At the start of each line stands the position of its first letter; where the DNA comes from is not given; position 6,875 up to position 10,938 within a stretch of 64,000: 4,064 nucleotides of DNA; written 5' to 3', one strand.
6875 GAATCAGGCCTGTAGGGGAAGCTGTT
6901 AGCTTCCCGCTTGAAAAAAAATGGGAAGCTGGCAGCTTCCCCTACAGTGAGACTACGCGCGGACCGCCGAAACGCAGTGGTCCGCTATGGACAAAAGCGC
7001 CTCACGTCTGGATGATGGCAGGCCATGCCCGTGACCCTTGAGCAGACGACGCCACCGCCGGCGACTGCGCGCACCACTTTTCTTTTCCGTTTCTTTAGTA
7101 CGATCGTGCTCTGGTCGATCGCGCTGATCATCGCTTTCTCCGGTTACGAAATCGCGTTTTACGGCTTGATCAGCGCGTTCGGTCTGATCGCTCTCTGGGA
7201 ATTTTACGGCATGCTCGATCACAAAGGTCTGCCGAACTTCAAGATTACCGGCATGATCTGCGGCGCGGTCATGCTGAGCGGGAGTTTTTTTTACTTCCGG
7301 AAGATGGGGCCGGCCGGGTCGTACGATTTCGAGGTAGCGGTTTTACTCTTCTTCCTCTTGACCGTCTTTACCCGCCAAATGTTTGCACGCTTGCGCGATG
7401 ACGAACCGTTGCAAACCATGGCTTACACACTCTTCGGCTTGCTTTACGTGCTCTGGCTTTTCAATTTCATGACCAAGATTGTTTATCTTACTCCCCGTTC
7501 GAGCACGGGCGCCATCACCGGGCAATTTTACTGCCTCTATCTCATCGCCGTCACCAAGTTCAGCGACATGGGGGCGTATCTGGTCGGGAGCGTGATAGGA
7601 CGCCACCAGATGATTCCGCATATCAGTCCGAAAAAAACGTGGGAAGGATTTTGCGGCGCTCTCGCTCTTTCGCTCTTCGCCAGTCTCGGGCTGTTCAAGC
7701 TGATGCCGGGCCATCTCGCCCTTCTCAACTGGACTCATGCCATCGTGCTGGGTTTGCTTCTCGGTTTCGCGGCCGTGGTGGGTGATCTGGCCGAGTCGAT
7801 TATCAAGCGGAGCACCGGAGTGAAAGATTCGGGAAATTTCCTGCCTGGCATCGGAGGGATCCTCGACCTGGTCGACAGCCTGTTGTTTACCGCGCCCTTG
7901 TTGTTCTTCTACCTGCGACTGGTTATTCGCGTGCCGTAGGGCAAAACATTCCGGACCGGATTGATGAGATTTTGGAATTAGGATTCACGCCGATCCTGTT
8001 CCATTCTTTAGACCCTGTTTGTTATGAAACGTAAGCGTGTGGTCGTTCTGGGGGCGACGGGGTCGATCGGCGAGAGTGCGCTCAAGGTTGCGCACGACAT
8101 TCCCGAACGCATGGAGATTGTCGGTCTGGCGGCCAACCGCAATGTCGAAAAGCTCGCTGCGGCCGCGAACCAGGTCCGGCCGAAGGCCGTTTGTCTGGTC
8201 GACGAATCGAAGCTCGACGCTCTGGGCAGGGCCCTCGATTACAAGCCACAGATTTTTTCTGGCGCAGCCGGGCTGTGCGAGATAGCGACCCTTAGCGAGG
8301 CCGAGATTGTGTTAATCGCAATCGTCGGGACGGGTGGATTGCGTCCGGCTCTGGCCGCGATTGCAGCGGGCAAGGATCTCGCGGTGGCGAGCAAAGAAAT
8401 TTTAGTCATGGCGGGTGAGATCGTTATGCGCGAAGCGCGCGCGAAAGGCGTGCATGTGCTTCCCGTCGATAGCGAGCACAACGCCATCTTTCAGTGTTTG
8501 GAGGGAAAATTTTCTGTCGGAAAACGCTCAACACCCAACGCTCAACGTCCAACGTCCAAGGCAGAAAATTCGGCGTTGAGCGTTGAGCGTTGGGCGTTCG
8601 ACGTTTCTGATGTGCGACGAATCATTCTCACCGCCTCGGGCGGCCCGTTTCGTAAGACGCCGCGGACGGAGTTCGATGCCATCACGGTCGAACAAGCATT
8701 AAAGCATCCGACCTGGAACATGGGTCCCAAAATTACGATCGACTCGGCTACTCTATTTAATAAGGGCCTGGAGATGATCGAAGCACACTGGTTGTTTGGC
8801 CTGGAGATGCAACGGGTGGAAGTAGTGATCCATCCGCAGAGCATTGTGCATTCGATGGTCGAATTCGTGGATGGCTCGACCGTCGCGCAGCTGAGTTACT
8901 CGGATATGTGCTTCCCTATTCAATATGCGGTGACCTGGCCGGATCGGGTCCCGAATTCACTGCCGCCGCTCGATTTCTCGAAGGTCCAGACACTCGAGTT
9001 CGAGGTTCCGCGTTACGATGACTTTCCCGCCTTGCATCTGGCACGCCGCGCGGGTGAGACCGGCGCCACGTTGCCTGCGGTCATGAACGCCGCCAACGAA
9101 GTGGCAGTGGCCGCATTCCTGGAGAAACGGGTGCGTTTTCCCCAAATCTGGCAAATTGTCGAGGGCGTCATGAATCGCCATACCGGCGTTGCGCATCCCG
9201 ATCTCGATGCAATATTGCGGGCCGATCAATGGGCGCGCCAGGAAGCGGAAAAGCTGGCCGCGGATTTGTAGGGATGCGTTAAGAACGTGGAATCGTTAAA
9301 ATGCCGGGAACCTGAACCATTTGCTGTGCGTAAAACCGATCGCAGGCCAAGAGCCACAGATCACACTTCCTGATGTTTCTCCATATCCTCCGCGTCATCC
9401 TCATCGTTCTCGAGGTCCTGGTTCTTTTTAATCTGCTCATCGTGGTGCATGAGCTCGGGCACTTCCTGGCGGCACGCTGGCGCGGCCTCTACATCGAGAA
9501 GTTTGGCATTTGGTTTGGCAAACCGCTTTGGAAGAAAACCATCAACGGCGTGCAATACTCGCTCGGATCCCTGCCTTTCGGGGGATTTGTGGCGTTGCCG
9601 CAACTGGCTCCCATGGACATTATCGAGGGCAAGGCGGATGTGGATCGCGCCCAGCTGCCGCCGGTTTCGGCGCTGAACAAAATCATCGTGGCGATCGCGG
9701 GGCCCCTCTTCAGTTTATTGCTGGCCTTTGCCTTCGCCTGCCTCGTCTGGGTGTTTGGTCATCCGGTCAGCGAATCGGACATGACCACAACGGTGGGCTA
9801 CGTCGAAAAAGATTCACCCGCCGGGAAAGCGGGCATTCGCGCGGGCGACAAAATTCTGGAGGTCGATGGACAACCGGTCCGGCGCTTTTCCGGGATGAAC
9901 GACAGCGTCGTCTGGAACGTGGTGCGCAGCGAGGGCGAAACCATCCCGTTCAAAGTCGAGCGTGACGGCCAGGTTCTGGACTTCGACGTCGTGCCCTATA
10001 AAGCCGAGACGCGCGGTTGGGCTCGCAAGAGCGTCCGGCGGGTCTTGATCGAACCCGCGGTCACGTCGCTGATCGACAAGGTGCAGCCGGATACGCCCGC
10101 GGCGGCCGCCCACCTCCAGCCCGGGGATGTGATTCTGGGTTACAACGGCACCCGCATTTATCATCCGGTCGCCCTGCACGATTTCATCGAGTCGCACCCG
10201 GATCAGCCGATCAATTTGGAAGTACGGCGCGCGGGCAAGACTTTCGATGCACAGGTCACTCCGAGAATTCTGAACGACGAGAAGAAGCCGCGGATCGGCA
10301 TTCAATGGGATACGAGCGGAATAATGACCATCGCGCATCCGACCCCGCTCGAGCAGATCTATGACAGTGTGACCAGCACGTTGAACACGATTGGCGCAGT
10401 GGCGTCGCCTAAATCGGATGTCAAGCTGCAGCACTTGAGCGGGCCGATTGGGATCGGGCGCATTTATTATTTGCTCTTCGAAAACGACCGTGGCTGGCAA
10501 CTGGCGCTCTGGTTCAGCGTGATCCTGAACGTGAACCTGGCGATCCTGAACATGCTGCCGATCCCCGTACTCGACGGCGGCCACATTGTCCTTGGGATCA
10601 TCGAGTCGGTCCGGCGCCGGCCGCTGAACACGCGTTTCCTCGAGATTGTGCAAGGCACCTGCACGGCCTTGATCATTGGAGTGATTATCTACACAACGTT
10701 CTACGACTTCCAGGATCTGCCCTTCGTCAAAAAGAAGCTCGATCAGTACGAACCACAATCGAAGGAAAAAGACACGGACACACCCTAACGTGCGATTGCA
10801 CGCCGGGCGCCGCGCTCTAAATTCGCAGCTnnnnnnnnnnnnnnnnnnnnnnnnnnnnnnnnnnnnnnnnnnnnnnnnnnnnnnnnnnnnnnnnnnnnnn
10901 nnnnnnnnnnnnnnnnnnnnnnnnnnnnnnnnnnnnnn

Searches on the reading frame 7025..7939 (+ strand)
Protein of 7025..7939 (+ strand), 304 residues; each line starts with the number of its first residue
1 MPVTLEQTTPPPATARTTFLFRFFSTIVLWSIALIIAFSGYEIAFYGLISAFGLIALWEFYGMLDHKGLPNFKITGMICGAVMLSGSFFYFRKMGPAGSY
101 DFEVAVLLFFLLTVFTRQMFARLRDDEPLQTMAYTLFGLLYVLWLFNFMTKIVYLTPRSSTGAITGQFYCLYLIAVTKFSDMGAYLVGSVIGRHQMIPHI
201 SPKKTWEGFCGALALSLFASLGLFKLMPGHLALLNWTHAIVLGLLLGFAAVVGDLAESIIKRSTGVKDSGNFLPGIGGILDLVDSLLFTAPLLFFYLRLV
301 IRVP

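Call 64: search_protein_families(library=pfam, proteins=[window:7025-7939:+], max_evalue=0.001)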
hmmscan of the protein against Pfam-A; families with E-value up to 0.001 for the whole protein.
window:7025-7939:+ (304 aa): 2 families
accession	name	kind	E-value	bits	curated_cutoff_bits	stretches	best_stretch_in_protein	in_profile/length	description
PF01148.25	CTP_transf_1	-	3.6e-52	178.3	24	1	22-299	3-263/264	Cytidylyltransferase family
PF01864.22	CarS-like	-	0.00056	20.4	22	1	233-295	81-142/175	CDP-archaeol synthase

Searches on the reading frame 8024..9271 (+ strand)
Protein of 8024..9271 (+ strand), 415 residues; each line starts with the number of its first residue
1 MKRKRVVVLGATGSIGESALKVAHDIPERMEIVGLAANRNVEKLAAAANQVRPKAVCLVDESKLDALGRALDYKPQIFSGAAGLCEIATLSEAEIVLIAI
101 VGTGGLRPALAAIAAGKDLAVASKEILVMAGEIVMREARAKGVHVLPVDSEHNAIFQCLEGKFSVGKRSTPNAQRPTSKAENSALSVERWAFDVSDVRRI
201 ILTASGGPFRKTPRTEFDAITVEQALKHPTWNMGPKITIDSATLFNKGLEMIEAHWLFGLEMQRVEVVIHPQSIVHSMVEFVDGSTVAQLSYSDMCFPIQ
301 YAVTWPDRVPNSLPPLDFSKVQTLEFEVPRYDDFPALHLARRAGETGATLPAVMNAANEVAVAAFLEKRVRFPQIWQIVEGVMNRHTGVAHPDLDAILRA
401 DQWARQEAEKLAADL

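Call 64: search_protein_families(library=pfam, proteins=[window:8024-9271:+], max_evalue=0.001)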
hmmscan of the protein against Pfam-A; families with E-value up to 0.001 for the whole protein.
window:8024-9271:+ (415 aa): 3 families
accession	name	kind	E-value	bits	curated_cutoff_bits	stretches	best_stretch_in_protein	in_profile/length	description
PF13288.12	DXPR_C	-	4.8e-39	133.6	27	1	290-406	1-114/115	DXP reductoisomerase C-terminal domain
PF02670.22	DXP_reductoisom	-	1.9e-38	132.5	21.7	1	6-131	1-129/129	1-deoxy-D-xylulose 5-phosphate reductoisomerase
PF08436.17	DXP_redisom_C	-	3.9e-37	126.7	26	1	145-258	1-84/84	1-deoxy-D-xylulose 5-phosphate reductoisomerase C-terminal domain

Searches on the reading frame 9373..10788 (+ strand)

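Call 64: search_protein_families(library=pfam, proteins=[window:9373-10788:+], max_evalue=0.001)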
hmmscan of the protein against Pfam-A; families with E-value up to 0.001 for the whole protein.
window:9373-10788:+ (471 aa): 5 families
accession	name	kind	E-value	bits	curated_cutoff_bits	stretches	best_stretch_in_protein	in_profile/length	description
PF02163.28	Peptidase_M50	-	2.6e-47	161.4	27.2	1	16-435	3-219/221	Peptidase family M50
PF17820.7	PDZ_6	-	1.3e-23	82.9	27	2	234-286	2-54/54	PDZ domain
PF13180.12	PDZ_2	-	5.8e-20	71.8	27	2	135-206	10-78/80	PDZ domain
PF00595.29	PDZ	-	2.7e-13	50.5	23.2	1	136-173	24-61/81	PDZ domain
PF14685.13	PDZ_Tricorn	-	0.0002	21.7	25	0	145-177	28-62/88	Tricorn protease PDZ domain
